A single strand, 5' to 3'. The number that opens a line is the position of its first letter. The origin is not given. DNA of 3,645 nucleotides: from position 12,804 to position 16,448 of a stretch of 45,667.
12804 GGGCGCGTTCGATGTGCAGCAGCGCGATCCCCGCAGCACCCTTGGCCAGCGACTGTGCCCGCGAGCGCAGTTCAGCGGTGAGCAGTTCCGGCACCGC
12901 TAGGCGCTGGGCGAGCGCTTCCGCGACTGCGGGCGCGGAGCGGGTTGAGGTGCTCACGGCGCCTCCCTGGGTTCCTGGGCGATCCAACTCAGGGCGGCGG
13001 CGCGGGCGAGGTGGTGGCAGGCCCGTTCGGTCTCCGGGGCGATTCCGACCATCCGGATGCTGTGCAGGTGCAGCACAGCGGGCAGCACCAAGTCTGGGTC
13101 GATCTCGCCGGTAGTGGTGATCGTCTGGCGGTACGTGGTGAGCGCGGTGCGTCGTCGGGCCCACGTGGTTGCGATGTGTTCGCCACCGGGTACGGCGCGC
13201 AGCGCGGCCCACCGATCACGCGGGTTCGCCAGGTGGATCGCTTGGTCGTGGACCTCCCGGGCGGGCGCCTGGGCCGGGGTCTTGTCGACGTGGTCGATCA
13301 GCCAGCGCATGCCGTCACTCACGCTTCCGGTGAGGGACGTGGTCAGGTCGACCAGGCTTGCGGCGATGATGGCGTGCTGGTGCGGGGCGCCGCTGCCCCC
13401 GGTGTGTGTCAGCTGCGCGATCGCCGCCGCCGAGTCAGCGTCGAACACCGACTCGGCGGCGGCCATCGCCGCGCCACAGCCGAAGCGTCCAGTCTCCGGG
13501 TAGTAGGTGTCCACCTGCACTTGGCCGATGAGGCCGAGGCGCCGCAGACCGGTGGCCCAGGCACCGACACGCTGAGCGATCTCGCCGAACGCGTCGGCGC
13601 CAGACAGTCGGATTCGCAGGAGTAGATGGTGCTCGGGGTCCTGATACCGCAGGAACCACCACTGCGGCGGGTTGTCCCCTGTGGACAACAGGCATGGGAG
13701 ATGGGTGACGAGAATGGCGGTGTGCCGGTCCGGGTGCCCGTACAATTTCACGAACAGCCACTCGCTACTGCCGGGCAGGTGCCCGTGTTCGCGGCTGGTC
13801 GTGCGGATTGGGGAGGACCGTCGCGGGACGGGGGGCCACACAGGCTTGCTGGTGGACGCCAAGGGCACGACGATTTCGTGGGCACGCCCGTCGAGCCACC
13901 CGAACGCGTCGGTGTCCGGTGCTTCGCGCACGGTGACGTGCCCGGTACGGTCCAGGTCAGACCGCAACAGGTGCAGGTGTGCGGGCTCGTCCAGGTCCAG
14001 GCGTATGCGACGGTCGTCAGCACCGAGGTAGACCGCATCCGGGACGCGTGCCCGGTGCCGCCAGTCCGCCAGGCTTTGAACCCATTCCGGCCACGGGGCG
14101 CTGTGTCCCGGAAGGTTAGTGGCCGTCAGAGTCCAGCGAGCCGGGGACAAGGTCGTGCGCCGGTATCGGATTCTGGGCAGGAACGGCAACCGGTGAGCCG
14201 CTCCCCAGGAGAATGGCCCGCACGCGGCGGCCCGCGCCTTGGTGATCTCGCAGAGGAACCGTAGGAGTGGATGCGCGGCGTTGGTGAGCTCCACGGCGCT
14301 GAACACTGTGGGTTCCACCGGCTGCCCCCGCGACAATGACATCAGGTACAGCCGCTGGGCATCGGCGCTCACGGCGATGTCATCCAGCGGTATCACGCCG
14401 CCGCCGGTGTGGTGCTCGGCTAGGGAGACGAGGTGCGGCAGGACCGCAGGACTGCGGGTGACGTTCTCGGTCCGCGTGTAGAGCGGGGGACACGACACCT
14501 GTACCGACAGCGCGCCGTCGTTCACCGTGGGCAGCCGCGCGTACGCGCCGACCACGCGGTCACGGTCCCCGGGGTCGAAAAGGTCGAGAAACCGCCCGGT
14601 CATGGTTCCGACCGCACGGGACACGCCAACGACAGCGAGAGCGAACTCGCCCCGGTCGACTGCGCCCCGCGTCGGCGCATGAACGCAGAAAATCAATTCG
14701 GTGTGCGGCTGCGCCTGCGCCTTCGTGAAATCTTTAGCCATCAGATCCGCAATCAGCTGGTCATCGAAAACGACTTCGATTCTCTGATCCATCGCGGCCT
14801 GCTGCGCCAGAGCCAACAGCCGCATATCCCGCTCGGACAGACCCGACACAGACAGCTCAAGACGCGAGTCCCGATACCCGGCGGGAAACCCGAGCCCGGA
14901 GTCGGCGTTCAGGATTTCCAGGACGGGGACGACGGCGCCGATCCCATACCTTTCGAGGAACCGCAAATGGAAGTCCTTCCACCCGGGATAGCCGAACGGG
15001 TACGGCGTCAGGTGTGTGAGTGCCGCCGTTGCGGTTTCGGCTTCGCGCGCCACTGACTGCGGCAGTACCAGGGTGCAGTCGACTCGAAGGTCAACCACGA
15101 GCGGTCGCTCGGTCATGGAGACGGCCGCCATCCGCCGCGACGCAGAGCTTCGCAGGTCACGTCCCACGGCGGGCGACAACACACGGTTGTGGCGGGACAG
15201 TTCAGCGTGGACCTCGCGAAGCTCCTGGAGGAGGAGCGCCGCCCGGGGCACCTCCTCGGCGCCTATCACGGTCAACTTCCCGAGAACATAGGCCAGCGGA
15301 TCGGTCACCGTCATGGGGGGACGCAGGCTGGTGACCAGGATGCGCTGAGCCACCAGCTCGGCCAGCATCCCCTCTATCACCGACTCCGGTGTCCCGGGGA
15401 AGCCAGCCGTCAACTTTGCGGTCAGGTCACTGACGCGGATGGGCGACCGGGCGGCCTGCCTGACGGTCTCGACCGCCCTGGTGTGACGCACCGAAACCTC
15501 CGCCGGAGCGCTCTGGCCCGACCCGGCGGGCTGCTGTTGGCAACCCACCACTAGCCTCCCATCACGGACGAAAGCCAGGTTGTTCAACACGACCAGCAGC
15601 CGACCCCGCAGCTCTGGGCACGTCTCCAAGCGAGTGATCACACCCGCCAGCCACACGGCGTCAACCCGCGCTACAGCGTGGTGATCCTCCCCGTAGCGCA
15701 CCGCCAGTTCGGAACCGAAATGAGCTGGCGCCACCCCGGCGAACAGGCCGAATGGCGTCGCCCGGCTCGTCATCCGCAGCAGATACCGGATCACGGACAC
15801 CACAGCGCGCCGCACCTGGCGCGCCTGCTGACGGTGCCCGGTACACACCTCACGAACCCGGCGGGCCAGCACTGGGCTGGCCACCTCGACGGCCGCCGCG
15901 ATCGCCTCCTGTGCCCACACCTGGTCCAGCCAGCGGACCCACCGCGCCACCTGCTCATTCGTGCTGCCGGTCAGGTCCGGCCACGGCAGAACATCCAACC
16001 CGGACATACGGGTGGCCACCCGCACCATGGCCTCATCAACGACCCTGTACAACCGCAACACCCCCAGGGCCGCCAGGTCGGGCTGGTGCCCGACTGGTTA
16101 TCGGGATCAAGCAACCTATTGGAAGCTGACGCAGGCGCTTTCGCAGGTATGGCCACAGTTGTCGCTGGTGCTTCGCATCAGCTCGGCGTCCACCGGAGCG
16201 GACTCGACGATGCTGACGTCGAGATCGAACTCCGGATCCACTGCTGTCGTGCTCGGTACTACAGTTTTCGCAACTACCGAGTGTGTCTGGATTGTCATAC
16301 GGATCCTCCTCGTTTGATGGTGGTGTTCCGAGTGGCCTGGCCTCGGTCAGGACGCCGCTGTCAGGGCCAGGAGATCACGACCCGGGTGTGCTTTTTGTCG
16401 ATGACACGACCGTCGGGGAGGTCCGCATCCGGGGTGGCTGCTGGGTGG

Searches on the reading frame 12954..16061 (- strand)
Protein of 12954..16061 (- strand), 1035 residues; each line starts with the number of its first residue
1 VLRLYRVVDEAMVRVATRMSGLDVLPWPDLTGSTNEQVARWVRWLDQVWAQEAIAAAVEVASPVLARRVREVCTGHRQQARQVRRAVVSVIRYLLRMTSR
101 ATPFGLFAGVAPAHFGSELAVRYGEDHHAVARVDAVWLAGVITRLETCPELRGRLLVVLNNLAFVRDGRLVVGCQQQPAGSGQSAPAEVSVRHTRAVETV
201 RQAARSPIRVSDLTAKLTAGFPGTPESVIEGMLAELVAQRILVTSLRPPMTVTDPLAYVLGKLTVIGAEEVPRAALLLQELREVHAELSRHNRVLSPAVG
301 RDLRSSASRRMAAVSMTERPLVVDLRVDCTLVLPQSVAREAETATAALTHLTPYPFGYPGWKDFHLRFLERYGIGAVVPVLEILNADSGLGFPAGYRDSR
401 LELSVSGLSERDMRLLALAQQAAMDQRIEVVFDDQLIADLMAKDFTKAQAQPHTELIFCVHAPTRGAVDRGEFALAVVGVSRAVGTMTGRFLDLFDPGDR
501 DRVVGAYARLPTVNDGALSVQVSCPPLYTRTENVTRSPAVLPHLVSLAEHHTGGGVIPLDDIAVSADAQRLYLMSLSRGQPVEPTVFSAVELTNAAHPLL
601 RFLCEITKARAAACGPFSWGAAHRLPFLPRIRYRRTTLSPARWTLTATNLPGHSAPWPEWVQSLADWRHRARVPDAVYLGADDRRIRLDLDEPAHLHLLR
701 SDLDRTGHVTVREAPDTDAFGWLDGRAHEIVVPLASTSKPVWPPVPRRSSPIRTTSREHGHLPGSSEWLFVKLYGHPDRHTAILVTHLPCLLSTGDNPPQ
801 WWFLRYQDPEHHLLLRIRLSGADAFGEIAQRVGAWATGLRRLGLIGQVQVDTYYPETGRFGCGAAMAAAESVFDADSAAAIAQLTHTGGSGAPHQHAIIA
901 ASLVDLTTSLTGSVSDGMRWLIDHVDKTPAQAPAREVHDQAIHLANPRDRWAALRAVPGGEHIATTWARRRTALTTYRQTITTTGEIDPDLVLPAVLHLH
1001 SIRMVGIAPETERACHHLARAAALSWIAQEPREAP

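Call 5: search_protein_families(library=pfam, proteins=[window:12954-16061:-], max_evalue=0.01)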
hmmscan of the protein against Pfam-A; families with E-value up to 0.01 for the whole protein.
window:12954-16061:- (1035 aa): 2 families
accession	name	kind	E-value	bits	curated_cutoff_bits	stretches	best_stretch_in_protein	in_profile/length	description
PF04738.18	Lant_dehydr_N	-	1.2e-225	751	28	1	51-699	2-649/649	Lantibiotic dehydratase, N terminus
PF14028.11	Lant_dehydr_C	-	7.1e-44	151.3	24.4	1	768-1022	1-254/255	Lantibiotic biosynthesis dehydratase C-term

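Call 35: search_protein_families(library=ncbifam, proteins=[window:12954-16061:-], max_evalue=0.001)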
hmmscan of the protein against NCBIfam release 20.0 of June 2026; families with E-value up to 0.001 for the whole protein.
window:12954-16061:- (1035 aa): 1 family
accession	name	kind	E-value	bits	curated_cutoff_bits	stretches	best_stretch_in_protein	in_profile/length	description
TIGR03891.1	thiopep_ocin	subfamily_domain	3.3e-61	207.5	48.45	1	768-1022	1-262/263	thiopeptide-type bacteriocin biosynthesis protein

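Call 93: search_protein_families(library=padloc, proteins=[window:12954-16061:-], max_evalue=0.001)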
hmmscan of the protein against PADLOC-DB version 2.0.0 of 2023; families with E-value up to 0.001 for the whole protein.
window:12954-16061:- (1035 aa): 0 families

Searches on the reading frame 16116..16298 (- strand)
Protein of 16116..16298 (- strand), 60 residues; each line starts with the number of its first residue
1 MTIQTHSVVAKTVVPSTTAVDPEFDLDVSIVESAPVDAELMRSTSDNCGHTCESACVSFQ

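Call 35: search_protein_families(library=ncbifam, proteins=[window:16116-16298:-], max_evalue=0.001)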
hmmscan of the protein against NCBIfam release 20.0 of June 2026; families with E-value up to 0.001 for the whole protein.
window:16116-16298:- (60 aa): 1 family
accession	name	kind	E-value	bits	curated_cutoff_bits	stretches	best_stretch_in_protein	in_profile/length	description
TIGR04363.1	LD_lanti_pre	subfamily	1.9e-18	66.1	30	1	23-58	2-37/37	FxLD family lanthipeptide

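Call 58: search_solved_structures(query=window:16119-16298:-, max_evalue=10, show_alignments=3)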
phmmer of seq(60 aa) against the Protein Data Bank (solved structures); distinct sequences matched with E-value up to 10: 2.
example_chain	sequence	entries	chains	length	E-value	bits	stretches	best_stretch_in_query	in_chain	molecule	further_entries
9lwj_J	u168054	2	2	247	0.052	17.3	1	4-41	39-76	E3 SUMO-protein ligase NSE2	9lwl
4at7_A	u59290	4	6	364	1.1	13.3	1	6-45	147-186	INTERLEUKIN ENHANCER-BINDING FACTOR 2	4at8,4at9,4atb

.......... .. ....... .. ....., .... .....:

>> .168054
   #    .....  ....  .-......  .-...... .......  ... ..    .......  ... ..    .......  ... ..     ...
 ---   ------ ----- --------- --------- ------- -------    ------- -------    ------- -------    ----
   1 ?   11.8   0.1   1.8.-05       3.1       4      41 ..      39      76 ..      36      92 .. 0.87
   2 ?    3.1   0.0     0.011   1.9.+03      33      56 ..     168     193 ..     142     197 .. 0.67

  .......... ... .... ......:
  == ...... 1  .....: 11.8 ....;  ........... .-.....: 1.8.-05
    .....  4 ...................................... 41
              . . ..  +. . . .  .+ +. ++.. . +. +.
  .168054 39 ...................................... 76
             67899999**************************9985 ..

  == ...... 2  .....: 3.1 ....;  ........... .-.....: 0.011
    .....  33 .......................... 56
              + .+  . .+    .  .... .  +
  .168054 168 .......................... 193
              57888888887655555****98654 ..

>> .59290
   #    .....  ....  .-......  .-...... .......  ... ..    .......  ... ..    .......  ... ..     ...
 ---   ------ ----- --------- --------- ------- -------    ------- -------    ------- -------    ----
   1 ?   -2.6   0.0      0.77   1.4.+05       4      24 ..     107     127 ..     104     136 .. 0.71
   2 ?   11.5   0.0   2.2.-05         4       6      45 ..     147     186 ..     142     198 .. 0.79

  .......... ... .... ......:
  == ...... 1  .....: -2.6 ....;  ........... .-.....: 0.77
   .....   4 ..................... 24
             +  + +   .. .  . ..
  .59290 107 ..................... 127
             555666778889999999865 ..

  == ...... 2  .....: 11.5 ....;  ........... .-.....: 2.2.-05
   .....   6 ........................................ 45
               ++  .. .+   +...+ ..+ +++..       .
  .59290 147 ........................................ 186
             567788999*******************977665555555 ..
